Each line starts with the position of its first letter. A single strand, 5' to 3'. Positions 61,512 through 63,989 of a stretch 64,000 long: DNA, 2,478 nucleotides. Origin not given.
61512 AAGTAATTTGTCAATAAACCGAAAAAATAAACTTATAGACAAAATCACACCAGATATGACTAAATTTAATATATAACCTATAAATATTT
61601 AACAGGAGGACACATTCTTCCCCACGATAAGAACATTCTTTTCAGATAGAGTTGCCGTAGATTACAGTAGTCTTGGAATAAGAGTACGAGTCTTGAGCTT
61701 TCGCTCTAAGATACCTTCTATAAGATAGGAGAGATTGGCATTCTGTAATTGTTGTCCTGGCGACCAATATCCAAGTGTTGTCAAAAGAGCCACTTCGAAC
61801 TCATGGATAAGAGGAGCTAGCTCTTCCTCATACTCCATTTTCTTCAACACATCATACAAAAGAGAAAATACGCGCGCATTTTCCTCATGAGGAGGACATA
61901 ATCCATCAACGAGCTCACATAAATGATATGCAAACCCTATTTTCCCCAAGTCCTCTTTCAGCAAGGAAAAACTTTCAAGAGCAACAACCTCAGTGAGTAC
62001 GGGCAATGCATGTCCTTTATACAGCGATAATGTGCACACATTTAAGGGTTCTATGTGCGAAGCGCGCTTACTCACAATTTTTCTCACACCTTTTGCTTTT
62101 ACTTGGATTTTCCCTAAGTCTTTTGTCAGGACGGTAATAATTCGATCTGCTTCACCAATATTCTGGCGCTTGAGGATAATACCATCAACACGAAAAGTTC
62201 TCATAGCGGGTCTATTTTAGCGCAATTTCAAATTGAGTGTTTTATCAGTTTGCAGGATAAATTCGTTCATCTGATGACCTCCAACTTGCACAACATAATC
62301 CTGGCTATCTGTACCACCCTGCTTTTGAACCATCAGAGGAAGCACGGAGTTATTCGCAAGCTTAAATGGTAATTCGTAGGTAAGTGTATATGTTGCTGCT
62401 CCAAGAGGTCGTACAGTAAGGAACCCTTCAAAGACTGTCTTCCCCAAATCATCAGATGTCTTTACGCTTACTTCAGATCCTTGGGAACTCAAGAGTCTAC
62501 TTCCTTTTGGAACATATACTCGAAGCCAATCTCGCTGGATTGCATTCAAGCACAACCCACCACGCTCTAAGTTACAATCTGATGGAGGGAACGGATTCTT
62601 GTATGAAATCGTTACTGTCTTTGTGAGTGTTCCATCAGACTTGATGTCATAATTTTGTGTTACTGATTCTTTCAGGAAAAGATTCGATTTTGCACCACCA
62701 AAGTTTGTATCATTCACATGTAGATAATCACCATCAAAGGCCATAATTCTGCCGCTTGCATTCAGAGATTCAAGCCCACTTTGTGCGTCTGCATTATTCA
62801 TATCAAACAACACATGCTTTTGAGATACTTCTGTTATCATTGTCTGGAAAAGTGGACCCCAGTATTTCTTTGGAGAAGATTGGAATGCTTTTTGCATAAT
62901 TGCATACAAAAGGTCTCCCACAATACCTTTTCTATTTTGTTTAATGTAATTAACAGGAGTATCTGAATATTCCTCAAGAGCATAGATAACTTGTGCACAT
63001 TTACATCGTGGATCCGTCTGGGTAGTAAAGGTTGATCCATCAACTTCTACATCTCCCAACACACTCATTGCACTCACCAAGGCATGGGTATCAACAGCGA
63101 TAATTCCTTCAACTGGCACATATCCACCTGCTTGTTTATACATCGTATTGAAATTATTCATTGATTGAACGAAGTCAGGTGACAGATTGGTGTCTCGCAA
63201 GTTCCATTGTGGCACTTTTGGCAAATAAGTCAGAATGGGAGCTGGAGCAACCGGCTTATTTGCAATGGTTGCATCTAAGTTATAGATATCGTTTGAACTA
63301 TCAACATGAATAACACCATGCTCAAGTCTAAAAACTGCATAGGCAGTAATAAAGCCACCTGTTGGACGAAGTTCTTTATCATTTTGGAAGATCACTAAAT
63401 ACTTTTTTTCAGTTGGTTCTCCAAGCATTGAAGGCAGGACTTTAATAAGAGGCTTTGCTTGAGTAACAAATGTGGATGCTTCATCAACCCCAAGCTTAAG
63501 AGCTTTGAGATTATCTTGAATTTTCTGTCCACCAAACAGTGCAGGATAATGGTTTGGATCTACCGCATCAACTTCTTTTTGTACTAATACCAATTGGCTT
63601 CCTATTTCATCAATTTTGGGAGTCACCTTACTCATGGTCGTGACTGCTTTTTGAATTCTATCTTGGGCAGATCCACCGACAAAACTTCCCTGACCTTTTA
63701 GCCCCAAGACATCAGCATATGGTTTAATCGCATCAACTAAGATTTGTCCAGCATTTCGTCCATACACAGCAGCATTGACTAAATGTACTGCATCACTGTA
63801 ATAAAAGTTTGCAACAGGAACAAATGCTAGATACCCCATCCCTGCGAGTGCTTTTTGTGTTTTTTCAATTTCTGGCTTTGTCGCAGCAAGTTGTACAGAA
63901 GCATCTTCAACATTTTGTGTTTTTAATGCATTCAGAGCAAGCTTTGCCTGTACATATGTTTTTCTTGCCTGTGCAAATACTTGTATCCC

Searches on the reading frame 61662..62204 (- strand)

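Call 10: search_protein_families(library=pfam, proteins=[window:61662-62204:-], max_evalue=0.01)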
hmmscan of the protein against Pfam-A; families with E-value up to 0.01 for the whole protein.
window:61662-62204:- (180 aa): 2 families
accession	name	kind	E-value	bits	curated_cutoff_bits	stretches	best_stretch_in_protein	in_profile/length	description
PF11967.14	RecO_N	-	7.4e-19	68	27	1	1-79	1-80/80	Recombination protein O N terminal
PF02565.21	RecO_C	-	1.2e-10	41.8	22.1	1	84-146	2-64/157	Recombination protein O C terminal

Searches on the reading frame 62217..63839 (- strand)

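Call 10: search_protein_families(library=pfam, proteins=[window:62217-63839:-], max_evalue=0.01)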
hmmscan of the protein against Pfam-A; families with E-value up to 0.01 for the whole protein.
window:62217-63839:- (540 aa): 1 family
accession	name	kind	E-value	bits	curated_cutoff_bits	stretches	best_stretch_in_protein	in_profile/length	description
PF13196.11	DUF4012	-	6.7e-24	85.5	28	1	144-274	3-133/144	Protein of unknown function (DUF4012)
